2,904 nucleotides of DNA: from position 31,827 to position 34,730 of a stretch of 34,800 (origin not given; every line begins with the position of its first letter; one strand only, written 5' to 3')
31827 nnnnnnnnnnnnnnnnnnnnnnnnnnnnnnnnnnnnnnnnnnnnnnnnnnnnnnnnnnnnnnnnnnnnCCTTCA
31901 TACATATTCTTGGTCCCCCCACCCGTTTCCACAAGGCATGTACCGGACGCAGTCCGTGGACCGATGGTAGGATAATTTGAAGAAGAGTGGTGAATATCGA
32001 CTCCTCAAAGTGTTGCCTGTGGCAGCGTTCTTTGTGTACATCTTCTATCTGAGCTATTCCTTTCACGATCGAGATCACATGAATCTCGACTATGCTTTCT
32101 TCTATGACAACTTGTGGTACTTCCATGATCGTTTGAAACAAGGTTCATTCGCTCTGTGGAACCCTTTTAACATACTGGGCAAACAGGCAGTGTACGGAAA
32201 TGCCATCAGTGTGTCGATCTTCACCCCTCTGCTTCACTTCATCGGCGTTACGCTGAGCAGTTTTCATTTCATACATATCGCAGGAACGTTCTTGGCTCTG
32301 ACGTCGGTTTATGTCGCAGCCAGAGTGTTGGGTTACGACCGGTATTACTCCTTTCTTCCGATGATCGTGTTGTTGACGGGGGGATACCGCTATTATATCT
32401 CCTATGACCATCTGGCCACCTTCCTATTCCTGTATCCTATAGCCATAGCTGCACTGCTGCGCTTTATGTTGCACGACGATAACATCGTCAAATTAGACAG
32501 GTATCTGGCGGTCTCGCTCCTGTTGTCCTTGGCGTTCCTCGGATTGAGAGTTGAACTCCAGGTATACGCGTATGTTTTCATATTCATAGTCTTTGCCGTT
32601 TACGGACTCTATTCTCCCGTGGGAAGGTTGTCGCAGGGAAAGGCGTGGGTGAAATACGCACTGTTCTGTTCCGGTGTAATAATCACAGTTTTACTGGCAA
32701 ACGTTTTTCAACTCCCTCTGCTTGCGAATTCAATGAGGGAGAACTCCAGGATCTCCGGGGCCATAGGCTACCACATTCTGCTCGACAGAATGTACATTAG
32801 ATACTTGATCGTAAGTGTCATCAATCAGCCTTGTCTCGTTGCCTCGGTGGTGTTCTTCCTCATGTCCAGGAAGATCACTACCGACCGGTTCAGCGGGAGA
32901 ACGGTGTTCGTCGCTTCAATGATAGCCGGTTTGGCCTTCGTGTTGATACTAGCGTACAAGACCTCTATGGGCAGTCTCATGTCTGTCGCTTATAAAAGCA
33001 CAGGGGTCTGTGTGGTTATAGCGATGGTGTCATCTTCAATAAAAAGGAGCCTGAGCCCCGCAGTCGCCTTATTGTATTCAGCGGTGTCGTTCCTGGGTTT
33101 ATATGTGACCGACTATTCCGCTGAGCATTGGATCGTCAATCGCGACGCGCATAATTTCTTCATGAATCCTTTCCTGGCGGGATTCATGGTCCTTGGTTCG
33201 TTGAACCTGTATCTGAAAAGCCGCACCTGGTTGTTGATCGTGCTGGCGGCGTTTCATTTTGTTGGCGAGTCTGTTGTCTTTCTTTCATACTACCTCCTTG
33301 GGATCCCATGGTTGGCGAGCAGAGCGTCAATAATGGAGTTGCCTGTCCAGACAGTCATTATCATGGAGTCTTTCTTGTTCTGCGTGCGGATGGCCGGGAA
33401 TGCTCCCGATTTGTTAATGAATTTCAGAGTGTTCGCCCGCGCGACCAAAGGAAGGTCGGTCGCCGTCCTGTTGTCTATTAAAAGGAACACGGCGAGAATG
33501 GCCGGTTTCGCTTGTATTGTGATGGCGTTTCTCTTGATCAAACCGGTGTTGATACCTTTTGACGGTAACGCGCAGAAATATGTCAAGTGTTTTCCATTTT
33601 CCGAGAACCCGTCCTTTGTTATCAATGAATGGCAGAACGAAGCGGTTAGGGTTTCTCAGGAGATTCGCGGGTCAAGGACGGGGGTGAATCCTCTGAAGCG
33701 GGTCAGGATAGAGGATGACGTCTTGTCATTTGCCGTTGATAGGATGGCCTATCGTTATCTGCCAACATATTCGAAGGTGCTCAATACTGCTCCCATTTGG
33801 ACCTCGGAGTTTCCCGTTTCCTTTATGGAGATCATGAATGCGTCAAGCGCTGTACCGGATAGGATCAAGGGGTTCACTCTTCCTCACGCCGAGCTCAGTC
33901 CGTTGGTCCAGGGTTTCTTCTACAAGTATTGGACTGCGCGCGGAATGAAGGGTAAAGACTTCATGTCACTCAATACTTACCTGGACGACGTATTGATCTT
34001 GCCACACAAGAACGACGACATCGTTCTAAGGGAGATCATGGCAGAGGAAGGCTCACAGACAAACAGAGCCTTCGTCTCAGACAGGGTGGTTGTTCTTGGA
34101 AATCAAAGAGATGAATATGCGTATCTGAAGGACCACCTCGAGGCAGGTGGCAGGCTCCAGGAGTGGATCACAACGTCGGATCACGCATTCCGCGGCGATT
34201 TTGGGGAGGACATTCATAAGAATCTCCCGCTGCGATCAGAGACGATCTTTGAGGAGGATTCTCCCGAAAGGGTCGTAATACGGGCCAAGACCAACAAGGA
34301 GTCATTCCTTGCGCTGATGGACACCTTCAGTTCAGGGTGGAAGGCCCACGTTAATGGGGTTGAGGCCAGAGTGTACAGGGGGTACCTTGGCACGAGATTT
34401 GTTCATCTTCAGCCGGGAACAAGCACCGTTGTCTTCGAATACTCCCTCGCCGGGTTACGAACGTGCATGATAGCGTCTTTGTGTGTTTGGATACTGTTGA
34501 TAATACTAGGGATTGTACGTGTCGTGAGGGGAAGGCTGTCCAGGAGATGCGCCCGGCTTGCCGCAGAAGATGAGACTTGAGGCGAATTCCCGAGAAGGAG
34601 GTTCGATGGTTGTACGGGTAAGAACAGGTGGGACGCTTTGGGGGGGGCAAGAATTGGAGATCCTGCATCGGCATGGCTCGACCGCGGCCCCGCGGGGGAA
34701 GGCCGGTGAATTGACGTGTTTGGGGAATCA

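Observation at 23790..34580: One GtrB-like GT2 bracketed by two giant YfhO-like GT-C paralogs, with no GtrA-type flippase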

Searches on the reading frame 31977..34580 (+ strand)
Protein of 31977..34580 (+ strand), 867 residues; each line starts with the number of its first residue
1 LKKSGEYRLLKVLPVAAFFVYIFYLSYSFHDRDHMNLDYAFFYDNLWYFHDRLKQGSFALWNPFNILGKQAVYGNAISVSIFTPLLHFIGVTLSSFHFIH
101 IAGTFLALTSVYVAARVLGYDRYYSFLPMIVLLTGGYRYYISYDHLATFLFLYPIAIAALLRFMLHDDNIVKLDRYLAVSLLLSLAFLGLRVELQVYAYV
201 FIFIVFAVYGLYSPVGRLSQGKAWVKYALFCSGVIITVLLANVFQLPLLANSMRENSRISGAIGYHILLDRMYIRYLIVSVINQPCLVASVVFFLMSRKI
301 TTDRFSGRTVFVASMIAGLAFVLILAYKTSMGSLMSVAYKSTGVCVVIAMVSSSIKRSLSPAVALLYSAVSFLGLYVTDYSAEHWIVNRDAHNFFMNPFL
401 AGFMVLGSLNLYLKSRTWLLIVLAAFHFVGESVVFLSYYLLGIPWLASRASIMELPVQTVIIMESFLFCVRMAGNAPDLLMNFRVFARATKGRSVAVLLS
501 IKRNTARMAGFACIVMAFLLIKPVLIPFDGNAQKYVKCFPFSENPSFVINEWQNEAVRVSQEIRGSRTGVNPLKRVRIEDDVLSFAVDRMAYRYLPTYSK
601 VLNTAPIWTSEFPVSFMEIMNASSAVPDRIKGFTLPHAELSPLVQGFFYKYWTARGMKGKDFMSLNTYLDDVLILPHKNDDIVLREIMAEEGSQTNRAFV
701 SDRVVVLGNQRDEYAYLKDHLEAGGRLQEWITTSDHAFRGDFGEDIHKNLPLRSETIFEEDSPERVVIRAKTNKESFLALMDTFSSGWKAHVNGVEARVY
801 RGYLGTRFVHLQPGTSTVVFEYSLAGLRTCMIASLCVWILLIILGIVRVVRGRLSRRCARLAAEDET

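Call 4: search_protein_families(library=pfam, proteins=[window:31977-34580:+], max_evalue=0.01)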
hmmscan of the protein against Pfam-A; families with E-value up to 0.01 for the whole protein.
window:31977-34580:+ (867 aa): 0 families

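Call 5: search_protein_families(library=ncbifam, proteins=[window:31977-34580:+], max_evalue=0.01)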
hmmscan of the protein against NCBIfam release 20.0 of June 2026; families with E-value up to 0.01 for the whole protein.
window:31977-34580:+ (867 aa): 0 families

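Call 7: search_protein_families(library=pfam, proteins=[window:31977-34580:+], max_evalue=10)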
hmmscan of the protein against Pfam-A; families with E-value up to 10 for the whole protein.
window:31977-34580:+ (867 aa): 0 families

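Call 9: search_solved_structures(query=window:31977-34580:+, max_evalue=10)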
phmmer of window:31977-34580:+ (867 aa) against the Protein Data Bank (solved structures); distinct sequences matched with E-value up to 10: 1.
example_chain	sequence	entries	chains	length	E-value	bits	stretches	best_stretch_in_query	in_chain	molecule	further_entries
4b4d_A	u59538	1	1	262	1.1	10.4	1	758-821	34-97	FERREDOXIN-NADP REDUCTASE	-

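Call 10: find_homologous_proteins(query=window:31977-34580:+)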
Query window:31977-34580:+ (867 aa): 2 proteins with E <= 0.001 among 8000 candidates.
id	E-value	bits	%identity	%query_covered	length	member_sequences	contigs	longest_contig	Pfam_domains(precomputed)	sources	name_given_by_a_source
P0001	0.0e+0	1914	100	99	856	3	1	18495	-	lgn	-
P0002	1.1e-4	39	37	10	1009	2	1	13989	PF14559.13,PF09586.17,PF00515.35,PF13424.13,PF21033.5,PF13432.13,PF13428.13,PF13181.13,PF07719.24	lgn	-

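Call 22: find_encoding_contigs(protein=P0001, flank=10000, max_places=6)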
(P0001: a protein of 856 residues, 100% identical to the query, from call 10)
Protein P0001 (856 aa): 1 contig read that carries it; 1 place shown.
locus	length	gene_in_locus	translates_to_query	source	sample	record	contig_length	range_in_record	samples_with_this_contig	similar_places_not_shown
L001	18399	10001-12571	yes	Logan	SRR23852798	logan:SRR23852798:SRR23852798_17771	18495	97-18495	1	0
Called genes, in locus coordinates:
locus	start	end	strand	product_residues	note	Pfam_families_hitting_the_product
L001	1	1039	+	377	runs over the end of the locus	?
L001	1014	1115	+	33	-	-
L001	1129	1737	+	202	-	PF13847:Methyltransf_31, PF08241:Methyltransf_11, PF08242:Methyltransf_12, PF13649:Methyltransf_25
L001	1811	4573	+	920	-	PF09586:YfhO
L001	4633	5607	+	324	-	PF00535:Glycos_transf_2, PF13641:Glyco_tranf_2_3 (faint)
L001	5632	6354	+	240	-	PF01209:Ubie_methyltran (faint), PF13489:Methyltransf_23, PF13649:Methyltransf_25, PF13847:Methyltransf_31 (weak), PF08241:Methyltransf_11, PF08242:Methyltransf_12 (weak)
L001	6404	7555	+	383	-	PF04055:Radical_SAM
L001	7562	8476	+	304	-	-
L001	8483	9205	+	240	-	PF13489:Methyltransf_23 (weak), PF08241:Methyltransf_11, PF13649:Methyltransf_25 (weak), PF13847:Methyltransf_31 (weak)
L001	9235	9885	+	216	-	PF13489:Methyltransf_23, PF05401:NodS (faint), PF13847:Methyltransf_31, PF08241:Methyltransf_11, PF08242:Methyltransf_12, PF13649:Methyltransf_25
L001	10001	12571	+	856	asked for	-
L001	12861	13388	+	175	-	-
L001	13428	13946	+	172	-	-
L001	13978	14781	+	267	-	PF00535:Glycos_transf_2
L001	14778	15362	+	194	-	PF00293:NUDIX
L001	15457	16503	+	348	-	PF04321:RmlD_sub_bind (weak), PF01073:3Beta_HSD, PF01370:Epimerase, PF02719:Polysacc_synt_2 (faint), PF07993:NAD_binding_4 (faint), PF16363:GDP_Man_Dehyd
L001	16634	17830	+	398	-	PF01757:Acyl_transf_3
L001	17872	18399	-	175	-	?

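Call 24: search_protein_families(library=pfam, proteins=[L001:12861-13388:+, L001:13428-13946:+, L001:13978-14781:+, L001:14778-15362:+, L001:15457-16503:+, L001:16634-17830:+, L001:17872-18399:-], max_evalue=0.1)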
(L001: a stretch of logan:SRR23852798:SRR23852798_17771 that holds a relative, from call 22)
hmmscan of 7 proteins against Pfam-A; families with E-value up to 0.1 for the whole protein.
L001:12861-13388:+ (175 aa): 0 families

L001:13428-13946:+ (172 aa): 1 family
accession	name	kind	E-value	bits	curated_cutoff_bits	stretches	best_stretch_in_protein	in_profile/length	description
PF10177.14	DUF2371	-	0.013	16.3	22.9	1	36-159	43-129/143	Uncharacterised conserved protein (DUF2371)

L001:13978-14781:+ (267 aa): 3 families
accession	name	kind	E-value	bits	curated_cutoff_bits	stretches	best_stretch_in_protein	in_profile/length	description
PF00535.33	Glycos_transf_2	-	2.2e-16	60.7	23.3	1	12-143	1-129/168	Glycosyl transferase family 2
PF13641.12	Glyco_tranf_2_3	-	0.0025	18.3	27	1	11-81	3-70/230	Glycosyltransferase like family 2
PF10111.15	Glyco_tranf_2_2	-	0.064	13.2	27.3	1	12-69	1-57/276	Glycosyltransferase like family 2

L001:14778-15362:+ (194 aa): 2 families
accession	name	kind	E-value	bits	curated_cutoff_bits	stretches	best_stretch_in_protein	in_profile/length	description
PF00293.34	NUDIX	-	7.4e-18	65.3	21.1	1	43-153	2-118/134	NUDIX domain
PF14815.12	NUDIX_4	-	0.035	14.4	35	1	49-109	3-55/113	NUDIX domain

L001:15457-16503:+ (348 aa): 8 families
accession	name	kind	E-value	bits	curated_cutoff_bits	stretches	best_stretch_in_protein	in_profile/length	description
PF16363.11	GDP_Man_Dehyd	-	1.4e-50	173.1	27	1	14-325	1-331/332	GDP-mannose 4,6 dehydratase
PF01370.27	Epimerase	-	9e-48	163.2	20.9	1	13-237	1-227/240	NAD dependent epimerase/dehydratase family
PF07993.18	NAD_binding_4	-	1.9e-09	37.5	20.1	2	71-193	85-214/258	Male sterility protein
PF01073.25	3Beta_HSD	-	5.4e-09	35.9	22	1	14-165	1-158/280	3-beta hydroxysteroid dehydrogenase/isomerase family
PF02719.21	Polysacc_synt_2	-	1.5e-06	28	20.2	1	13-117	1-120/293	Polysaccharide biosynthesis protein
PF04321.23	RmlD_sub_bind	-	8.3e-06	25.5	27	1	12-285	2-235/287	RmlD substrate binding domain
PF00106.31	adh_short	-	0.00013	22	26.6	1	11-69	1-60/195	short chain dehydrogenase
PF05368.20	NmrA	-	0.079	13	27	0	10-39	2-31/298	NmrA-like family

L001:16634-17830:+ (398 aa): 1 family
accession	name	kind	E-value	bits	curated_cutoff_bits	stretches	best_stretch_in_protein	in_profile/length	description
PF01757.29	Acyl_transf_3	-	3.3e-18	66.3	31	1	4-357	7-318/326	Acyltransferase domain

L001:17872-18399:- (175 aa): 2 families
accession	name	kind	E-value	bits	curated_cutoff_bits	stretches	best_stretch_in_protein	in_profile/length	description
PF03706.18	LPG_synthase_TM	-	1.9e-13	51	33.4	1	3-137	156-289/302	Lysylphosphatidylglycerol synthase TM region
PF00462.30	Glutaredoxin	-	0.034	14.8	22.9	0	7-30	6-29/60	Glutaredoxin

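Call 31: search_protein_representatives(protein=window:31977-34580:+)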
Query: 867 residues. Proteins with E-value up to 0.001 (for the whole library): 1861; up to 1e-10: 51; up to 1e-30: 31. The best 150 are listed.
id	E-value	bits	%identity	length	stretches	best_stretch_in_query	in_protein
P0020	6.2e-143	494.2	36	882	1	9-853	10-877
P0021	4.6e-132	458.3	37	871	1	11-851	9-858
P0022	8.4e-127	440.9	35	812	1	37-846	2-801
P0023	1.5e-115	403.6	35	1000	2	37-477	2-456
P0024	2.5e-115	402.9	89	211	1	657-866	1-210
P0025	6.4e-115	401.6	37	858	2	369-844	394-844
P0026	2.3e-111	389.8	34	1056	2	9-496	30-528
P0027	1.6e-107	377.1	31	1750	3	14-855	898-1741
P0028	8.2e-107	374.7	36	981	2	10-468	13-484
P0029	6.5e-103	361.8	33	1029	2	8-528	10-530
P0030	2.7e-100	353.2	31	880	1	11-855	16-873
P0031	1.4e-94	334.2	34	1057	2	14-472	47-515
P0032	7.8e-83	295.4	30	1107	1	10-853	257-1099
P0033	4.0e-81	289.8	35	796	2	9-528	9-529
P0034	6.1e-80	285.9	31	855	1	13-846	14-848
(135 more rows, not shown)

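Call 36: search_protein_families(library=pfam, alignment_id=A2, max_evalue=0.01)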
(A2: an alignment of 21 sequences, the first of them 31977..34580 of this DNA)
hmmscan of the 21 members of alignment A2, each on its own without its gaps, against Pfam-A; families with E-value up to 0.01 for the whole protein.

A. member 1, window:31977-34580:+ (867 aa): 0 families

B. families by the number of members that match (of 21 scanned): 3 families
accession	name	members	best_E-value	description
PF09586.16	YfhO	9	6e-08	Bacterial membrane protein YfhO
PF03707.21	MHYT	1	0.0049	Bacterial signalling protein N terminal repeat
PF02018.23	CBM_4_9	1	0.005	Carbohydrate binding domain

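Call 37: find_homologous_proteins(query=A2, max_evalue=1e-10)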
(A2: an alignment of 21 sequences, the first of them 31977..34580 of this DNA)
Query A2 (21 sequences) (867 aa, profile of the alignment): 3 proteins with E <= 1e-10 among 8000 candidates.
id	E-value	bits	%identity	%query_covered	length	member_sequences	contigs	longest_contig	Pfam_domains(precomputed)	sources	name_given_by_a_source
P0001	4.0e-279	947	100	99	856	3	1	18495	-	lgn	-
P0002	6.9e-17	79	37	10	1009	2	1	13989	PF14559.13,PF09586.17,PF00515.35,PF13424.13,PF21033.5,PF13432.13,PF13428.13,PF13181.13,PF07719.24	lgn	-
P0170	3.8e-11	60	26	12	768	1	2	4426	PF09586.17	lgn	-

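Call 42: find_related_loci(query=A3, collection=genome_contigs, flank=10000)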
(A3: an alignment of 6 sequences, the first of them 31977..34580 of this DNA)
Query A3 (867 aa) in genome_contigs; peptide patterns used: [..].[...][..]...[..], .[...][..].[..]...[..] (x = any residue, [..] = any of these).
117 stretches matched a pattern; 8 encode a relative of the query (tblastn E <= 1e-3); 8 distinct loci.
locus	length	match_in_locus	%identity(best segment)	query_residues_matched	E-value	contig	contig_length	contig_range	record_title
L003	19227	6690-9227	36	10-839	4e-150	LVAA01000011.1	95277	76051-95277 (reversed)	MAG: Syntrophobacterales bacterium Delta_02 Delta_02_contig_2653, whole genome shotgun sequence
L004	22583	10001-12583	33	8-859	9e-130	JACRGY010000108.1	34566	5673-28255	MAG: Nitrospirae bacterium isolate NC_groundwater_1763_Pr3_B-0.1um_44_11 SR-2_scaffold_141_2118163, whole genome shotgun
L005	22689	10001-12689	30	38-843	1e-11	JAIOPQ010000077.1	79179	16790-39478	MAG: Spirochaetia bacterium isolate LakeFargette_0920_ALND_MAG_49_9 LacPavin_0920_ALND_scaffold_465406, whole genome sho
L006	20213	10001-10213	38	751-823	1e-10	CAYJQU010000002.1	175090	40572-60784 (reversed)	MAG TPA_asm: uncultured Gammaproteobacteria bacterium isolate ERP125453_co1_285 genome assembly, contig: NODE_21_length_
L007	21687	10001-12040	29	38-832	1e-11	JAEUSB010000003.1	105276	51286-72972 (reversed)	MAG: Leptospirales bacterium isolate new MAG-292 k141_2598675, whole genome shotgun sequence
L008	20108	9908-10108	33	765-831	1e-5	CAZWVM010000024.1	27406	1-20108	MAG TPA_asm: uncultured bacterium isolate binchicken_co22_231 genome assembly, contig: NODE_1855_length_27406_cov_8.3959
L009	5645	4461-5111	26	48-257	9e-5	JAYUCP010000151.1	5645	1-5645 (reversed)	MAG: Acidobacteriota bacterium isolate GFS_6987 GFS_6987_150, whole genome shotgun sequence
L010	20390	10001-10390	25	735-852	2e-4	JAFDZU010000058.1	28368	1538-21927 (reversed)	MAG: Bacteroidetes bacterium isolate SZAS-91 BACT-KAN-6__58__length-28368, whole genome shotgun sequence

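Call 47: search_protein_families(library=pfam, proteins=[L004:1437-3077:+, L004:3081-4862:+, L004:4862-5839:+, L004:5841-6788:+, L004:6905-8224:+, L004:8221-9246:+, L004:9369-9992:+, L004:12737-13312:+, L004:14449-16020:+, L004:16017-17801:+], max_evalue=0.001)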
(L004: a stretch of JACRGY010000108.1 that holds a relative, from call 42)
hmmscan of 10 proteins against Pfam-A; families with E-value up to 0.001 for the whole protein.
L004:1437-3077:+ (546 aa): 4 families
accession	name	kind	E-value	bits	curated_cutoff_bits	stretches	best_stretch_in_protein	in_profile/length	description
PF01041.23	DegT_DnrJ_EryC1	-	1.1e-87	295.1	19.8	1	134-497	6-340/360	DegT/DnrJ/EryC1/StrS aminotransferase family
PF00266.25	Aminotran_5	-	0.0001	21.9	21.5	0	174-288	69-183/371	Aminotransferase class-V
PF00155.27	Aminotran_1_2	-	0.00019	21.2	19.7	1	153-280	44-185/361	Aminotransferase class I and II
PF01053.26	Cys_Met_Meta_PP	-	0.00042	19.4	27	1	154-284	55-177/381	Cys/Met metabolism PLP-dependent enzyme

L004:3081-4862:+ (593 aa): 3 families
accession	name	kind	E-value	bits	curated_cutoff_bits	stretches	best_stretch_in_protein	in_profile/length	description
PF02775.26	TPP_enzyme_C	-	2.1e-42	144.9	21.9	1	398-547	1-151/151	Thiamine pyrophosphate enzyme, C-terminal TPP binding domain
PF00205.28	TPP_enzyme_M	-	1.1e-40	138.9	30.4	1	203-337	1-135/137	Thiamine pyrophosphate enzyme, central domain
PF02776.23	TPP_enzyme_N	-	5.9e-33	113.6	26.8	1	3-124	1-117/119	Thiamine pyrophosphate enzyme, N-terminal TPP binding domain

L004:4862-5839:+ (325 aa): 1 family
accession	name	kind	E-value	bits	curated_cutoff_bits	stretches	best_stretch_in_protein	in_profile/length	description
PF01370.27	Epimerase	-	3.9e-10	40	20.9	1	10-230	2-225/240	NAD dependent epimerase/dehydratase family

L004:5841-6788:+ (315 aa): 1 family
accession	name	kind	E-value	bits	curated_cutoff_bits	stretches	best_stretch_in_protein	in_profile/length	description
PF00535.33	Glycos_transf_2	-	1.5e-25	90.5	23.3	1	6-168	1-164/168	Glycosyl transferase family 2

L004:6905-8224:+ (439 aa): 2 families
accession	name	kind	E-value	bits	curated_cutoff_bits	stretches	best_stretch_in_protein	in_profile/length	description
PF01041.23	DegT_DnrJ_EryC1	-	1.4e-56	192.8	19.8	2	46-226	24-204/360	DegT/DnrJ/EryC1/StrS aminotransferase family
PF01053.26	Cys_Met_Meta_PP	-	0.00035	19.7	27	1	48-222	54-227/381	Cys/Met metabolism PLP-dependent enzyme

L004:8221-9246:+ (341 aa): 1 family
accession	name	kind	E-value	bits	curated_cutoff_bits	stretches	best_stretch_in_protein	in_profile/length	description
PF04055.27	Radical_SAM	-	1.5e-24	87.5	29.5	1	35-173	2-155/166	Radical SAM superfamily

L004:9369-9992:+ (207 aa): 3 families
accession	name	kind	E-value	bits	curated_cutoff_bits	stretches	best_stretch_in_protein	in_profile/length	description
PF00583.31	Acetyltransf_1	-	3.8e-10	40.5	20.7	1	81-183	15-116/116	Acetyltransferase (GNAT) family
PF13508.13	Acetyltransf_7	-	1e-05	26.2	27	1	100-184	3-83/84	Acetyltransferase (GNAT) domain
PF13673.13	Acetyltransf_10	-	2.8e-05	24.5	23.6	1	91-186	22-110/128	Acetyltransferase (GNAT) domain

L004:12737-13312:+ (191 aa): 4 families
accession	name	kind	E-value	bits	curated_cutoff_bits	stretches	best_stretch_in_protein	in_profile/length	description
PF13181.12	TPR_8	-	2e-05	24.9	25.7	1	140-171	3-34/34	Tetratricopeptide repeat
PF07719.23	TPR_2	-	4.8e-05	23.6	27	1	139-171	2-34/34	Tetratricopeptide repeat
PF00515.34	TPR_1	-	0.00011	22.3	27.8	1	139-171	2-34/34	Tetratricopeptide repeat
PF13428.12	TPR_14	-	0.00035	21.4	23.5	0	141-178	4-41/44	Tetratricopeptide repeat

L004:14449-16020:+ (523 aa): 3 families
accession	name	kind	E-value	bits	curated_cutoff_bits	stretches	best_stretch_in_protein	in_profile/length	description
PF04055.27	Radical_SAM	-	4.3e-31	108.8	29.5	1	189-351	1-163/166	Radical SAM superfamily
PF02310.24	B12-binding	-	1.3e-16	60.9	32.1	1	22-129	12-117/121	B12 binding domain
PF13353.11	Fer4_12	-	4.6e-05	24.2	22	1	193-266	13-86/137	4Fe-4S single cluster domain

L004:16017-17801:+ (594 aa): 0 families

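Call 48: search_protein_families(library=pfam, proteins=[L003:32-2506:+, L003:2543-5251:+, L003:5268-6578:+, L003:11896-13320:+, L003:13317-13988:+, L003:13909-15285:+, L003:15285-16325:+, L003:16329-17351:-, L004:17791-19575:+, L004:19565-20929:+], max_evalue=0.001)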
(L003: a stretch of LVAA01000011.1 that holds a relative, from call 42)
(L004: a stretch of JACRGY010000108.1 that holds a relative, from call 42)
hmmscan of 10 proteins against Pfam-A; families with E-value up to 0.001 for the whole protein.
L003:32-2506:+ (824 aa): 0 families

L003:2543-5251:+ (902 aa): 0 families

L003:5268-6578:+ (436 aa): 0 families

L003:11896-13320:+ (474 aa): 0 families

L003:13317-13988:+ (223 aa): 3 families
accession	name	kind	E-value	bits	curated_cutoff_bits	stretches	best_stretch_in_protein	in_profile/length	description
PF00583.31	Acetyltransf_1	-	4.3e-13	50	20.7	1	91-190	17-116/116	Acetyltransferase (GNAT) family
PF13508.13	Acetyltransf_7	-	4.2e-09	37.1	27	1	110-191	4-83/84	Acetyltransferase (GNAT) domain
PF13673.13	Acetyltransf_10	-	0.00012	22.5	23.6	1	104-198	27-115/128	Acetyltransferase (GNAT) domain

L003:13909-15285:+ (458 aa): 2 families
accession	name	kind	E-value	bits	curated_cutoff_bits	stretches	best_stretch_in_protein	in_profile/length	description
PF01041.23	DegT_DnrJ_EryC1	-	1.6e-58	199.1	19.8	2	55-243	13-201/360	DegT/DnrJ/EryC1/StrS aminotransferase family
PF00155.27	Aminotran_1_2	-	0.00035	20.3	19.7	1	93-187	78-185/361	Aminotransferase class I and II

L003:15285-16325:+ (346 aa): 2 families
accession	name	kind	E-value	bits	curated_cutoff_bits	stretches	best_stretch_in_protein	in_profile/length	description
PF04055.27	Radical_SAM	-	5.8e-26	92.1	29.5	1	38-185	2-164/166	Radical SAM superfamily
PF13353.11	Fer4_12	-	0.00031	21.5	22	0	43-136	15-116/137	4Fe-4S single cluster domain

L003:16329-17351:- (340 aa): 1 family
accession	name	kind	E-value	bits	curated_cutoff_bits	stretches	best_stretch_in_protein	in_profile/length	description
PF03706.18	LPG_synthase_TM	-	4e-33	115.6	33.4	1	12-302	2-289/302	Lysylphosphatidylglycerol synthase TM region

L004:17791-19575:+ (594 aa): 0 families

L004:19565-20929:+ (454 aa): 0 families

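Call 51: find_related_loci(query=A3, collection=metagenome_contigs, flank=10000)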
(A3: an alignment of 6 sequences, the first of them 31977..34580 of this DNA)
Query A3 (867 aa) in metagenome_contigs; peptide patterns used: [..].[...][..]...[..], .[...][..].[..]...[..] (x = any residue, [..] = any of these).
181 stretches matched a pattern; 16 encode a relative of the query (tblastn E <= 1e-3); 16 distinct loci.
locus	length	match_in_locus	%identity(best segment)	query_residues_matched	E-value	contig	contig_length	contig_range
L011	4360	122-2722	32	9-865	2e-136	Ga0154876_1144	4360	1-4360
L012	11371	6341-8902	33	2-860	4e-133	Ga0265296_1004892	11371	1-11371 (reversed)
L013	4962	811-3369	33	9-858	4e-134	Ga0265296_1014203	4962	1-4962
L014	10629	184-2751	31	9-852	6e-126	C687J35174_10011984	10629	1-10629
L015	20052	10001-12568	31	9-852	6e-126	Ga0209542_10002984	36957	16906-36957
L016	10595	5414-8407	30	8-829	4e-66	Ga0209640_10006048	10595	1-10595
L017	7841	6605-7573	33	10-333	8e-51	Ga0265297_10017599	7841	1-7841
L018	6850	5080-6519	32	15-477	1e-48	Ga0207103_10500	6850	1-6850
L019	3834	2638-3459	34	3-282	3e-37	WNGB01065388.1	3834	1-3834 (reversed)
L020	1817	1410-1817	46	8-141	3e-32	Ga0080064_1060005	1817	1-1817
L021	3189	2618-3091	33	15-170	6e-21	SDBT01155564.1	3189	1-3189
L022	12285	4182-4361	40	776-835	1e-5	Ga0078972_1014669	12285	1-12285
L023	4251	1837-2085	34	766-840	2e-5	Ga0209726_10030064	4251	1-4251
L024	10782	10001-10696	22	40-261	3e-5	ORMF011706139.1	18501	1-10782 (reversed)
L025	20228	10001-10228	30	760-835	5e-5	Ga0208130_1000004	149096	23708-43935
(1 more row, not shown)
